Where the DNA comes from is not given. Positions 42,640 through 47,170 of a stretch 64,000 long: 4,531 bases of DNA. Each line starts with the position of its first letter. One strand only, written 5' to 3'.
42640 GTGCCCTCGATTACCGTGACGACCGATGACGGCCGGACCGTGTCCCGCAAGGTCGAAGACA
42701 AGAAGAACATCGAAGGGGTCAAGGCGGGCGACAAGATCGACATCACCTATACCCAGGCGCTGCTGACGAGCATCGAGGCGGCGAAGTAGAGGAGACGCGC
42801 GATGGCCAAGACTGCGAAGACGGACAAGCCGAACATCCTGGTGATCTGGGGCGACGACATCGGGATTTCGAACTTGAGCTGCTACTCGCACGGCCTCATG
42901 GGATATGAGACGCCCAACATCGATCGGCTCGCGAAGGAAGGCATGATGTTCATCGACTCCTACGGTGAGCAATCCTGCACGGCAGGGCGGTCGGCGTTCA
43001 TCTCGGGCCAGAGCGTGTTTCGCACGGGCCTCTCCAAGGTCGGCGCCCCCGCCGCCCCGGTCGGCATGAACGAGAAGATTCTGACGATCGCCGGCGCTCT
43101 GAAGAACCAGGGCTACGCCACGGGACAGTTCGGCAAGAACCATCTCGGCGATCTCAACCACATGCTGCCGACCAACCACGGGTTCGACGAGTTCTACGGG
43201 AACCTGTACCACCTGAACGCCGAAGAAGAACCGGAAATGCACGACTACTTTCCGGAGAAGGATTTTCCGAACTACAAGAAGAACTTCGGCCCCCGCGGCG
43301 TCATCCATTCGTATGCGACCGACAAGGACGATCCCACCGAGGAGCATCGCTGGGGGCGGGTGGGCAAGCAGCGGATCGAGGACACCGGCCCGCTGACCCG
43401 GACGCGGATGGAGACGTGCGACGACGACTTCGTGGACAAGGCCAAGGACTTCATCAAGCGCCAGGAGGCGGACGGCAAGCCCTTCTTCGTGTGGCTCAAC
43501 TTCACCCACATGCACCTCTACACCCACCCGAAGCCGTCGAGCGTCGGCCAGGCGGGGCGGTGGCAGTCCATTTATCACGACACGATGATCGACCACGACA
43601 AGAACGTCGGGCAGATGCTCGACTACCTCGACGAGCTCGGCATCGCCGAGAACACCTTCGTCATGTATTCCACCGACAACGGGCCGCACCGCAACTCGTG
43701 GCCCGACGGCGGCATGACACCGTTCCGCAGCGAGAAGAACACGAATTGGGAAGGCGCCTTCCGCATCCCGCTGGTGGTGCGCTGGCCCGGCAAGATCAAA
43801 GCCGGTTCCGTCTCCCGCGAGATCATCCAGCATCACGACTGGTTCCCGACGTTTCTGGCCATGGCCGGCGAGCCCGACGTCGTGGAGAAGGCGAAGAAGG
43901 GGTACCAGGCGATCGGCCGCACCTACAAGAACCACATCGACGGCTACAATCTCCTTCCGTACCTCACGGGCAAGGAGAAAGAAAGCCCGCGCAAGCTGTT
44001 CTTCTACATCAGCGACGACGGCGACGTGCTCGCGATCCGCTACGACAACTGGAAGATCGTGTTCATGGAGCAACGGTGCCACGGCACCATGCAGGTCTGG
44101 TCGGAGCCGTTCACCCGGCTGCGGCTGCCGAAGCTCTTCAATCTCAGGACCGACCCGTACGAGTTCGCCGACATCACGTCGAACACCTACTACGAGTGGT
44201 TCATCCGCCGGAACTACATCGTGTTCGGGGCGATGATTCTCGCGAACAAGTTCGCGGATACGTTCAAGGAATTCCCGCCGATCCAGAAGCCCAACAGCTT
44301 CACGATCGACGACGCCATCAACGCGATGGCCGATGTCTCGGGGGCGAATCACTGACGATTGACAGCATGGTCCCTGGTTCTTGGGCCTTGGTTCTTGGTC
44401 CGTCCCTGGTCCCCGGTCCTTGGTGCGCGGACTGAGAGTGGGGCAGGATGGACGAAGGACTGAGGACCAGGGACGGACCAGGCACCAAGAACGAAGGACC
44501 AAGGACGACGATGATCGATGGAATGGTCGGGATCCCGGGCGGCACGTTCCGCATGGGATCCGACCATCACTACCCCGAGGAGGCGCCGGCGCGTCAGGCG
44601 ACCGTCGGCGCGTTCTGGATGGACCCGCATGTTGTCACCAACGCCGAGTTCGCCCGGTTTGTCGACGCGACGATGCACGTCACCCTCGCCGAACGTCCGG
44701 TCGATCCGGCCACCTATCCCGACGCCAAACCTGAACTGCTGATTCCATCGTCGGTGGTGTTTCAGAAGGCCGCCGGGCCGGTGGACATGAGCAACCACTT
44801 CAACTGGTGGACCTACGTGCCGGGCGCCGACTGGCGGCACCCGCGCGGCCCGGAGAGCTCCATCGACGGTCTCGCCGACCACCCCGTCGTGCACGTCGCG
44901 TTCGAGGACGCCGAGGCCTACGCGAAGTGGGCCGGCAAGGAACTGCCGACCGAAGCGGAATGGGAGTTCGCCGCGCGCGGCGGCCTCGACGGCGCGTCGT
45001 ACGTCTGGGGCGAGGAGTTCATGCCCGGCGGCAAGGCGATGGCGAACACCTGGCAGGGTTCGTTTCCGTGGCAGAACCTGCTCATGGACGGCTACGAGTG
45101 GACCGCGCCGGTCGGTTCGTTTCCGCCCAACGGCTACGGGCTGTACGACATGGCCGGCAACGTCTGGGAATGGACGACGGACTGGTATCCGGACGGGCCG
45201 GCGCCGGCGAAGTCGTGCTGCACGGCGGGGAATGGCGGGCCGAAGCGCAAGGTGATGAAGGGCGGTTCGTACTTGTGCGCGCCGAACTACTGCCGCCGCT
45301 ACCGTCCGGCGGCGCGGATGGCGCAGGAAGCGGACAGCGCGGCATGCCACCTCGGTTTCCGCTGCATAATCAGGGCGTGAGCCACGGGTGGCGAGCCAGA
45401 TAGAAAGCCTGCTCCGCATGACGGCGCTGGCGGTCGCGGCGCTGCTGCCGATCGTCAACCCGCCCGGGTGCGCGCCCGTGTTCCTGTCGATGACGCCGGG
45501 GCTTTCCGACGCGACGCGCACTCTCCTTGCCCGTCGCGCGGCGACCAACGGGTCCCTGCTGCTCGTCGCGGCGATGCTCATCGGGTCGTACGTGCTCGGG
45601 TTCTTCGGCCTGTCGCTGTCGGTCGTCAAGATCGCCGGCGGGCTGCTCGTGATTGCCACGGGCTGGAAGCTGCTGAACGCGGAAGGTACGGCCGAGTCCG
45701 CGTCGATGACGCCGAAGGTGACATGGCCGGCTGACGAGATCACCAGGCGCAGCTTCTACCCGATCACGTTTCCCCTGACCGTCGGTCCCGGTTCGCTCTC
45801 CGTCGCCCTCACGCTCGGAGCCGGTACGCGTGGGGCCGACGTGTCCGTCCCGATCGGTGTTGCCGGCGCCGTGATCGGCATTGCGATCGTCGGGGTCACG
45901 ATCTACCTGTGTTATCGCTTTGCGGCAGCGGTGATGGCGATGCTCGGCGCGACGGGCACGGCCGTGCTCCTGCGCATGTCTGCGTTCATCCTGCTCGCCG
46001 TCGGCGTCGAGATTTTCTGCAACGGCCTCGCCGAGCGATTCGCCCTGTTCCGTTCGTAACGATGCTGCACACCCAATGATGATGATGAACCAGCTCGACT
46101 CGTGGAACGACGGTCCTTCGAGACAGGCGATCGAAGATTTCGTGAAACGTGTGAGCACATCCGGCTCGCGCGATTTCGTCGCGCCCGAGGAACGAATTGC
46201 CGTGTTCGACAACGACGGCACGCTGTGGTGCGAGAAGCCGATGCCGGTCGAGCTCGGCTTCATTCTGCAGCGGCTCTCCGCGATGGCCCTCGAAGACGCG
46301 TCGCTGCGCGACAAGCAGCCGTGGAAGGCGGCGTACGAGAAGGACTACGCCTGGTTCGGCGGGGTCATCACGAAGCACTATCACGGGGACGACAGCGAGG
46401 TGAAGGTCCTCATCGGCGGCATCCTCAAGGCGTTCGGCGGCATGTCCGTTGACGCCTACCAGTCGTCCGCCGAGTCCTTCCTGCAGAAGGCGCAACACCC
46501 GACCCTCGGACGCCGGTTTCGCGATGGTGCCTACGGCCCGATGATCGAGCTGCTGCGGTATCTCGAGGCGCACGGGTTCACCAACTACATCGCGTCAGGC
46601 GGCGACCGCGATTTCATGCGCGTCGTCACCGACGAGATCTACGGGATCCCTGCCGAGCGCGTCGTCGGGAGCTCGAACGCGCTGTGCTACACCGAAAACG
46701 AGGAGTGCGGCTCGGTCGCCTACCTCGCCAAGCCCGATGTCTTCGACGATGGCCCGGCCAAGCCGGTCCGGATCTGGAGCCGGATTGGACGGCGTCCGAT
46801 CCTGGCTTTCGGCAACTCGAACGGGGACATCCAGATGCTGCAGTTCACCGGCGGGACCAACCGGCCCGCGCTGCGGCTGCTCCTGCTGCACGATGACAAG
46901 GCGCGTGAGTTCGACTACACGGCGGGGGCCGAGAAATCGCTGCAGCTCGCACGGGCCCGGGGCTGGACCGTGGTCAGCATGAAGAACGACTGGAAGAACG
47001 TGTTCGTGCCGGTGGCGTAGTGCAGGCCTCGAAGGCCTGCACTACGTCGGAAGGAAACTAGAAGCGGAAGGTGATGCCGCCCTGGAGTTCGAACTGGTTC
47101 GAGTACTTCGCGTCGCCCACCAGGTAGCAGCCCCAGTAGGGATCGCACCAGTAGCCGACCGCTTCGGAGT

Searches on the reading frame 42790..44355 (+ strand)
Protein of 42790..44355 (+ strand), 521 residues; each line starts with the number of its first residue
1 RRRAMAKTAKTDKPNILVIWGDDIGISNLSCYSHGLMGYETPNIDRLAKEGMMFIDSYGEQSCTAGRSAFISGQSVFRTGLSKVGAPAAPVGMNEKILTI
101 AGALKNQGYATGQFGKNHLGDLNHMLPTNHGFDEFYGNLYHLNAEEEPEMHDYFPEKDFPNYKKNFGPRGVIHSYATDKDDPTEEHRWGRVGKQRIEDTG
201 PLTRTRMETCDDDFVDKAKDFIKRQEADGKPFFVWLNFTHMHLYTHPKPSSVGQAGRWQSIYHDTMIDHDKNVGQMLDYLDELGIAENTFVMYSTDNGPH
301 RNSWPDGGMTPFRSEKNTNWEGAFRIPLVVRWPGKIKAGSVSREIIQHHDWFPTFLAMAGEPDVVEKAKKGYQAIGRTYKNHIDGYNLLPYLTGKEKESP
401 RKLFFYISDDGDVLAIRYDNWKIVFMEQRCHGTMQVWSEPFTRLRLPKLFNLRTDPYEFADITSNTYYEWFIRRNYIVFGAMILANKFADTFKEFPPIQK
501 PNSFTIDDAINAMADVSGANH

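Call 56: search_protein_families(library=pfam, proteins=[window:42790-44355:+], max_evalue=0.00001)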
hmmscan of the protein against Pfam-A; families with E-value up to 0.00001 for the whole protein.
window:42790-44355:+ (521 aa): 3 families
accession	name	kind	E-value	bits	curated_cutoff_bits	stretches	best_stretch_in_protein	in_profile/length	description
PF00884.28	Sulfatase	-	2.5e-49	168.7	25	1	14-360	1-300/301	Sulfatase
PF16347.10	SGSH_C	-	2.2e-09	38.1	29.3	1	316-361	8-53/154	N-sulphoglucosamine sulphohydrolase, C-terminal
PF14707.11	Sulfatase_C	-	9.3e-08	33.1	30.9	1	400-466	2-75/127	C-terminal region of aryl-sulfatase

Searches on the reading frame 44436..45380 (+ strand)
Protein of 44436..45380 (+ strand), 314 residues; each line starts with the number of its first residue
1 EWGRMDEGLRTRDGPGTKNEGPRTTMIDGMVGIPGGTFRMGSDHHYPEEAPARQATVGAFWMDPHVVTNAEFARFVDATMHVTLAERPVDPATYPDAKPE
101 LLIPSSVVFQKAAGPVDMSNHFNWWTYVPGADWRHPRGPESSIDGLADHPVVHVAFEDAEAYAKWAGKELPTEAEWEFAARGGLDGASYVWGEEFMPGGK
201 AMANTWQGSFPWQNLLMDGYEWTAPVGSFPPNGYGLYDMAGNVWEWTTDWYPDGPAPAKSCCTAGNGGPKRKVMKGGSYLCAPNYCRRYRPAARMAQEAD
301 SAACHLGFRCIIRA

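Call 56: search_protein_families(library=pfam, proteins=[window:44436-45380:+], max_evalue=0.00001)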
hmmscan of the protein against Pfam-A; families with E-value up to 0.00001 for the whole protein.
window:44436-45380:+ (314 aa): 1 family
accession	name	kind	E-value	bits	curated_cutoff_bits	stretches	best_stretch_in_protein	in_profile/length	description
PF03781.23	FGE-sulfatase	-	9.1e-86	288.1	23.3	1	27-311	2-254/255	Sulfatase-modifying factor enzyme 1-like domain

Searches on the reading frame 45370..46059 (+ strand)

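Call 56: search_protein_families(library=pfam, proteins=[window:45370-46059:+], max_evalue=0.00001)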
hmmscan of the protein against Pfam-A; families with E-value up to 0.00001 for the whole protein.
window:45370-46059:+ (229 aa): 1 family
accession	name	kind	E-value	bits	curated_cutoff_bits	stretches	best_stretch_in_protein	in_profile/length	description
PF01914.23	MarC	-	4.2e-36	124.7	23.9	1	20-222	6-201/203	MarC family integral membrane protein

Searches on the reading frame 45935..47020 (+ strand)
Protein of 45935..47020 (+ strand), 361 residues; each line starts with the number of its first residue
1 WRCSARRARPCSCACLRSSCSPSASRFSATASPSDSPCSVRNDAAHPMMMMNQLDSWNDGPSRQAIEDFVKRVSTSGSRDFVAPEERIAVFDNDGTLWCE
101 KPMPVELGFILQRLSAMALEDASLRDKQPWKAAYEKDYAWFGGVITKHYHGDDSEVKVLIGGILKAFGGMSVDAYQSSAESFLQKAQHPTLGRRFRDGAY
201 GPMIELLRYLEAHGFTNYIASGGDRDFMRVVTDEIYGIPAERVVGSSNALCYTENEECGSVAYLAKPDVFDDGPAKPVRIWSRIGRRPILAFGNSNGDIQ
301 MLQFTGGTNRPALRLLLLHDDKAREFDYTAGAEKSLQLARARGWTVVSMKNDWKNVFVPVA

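Call 57: search_protein_families(library=pfam, proteins=[window:45935-47020:+], max_evalue=0.00001)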
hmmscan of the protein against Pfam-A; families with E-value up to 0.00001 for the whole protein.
window:45935-47020:+ (361 aa): 1 family
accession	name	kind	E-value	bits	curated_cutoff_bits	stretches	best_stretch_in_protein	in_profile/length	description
PF12710.13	HAD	-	1.4e-06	29.3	27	1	89-303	1-189/189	haloacid dehalogenase-like hydrolase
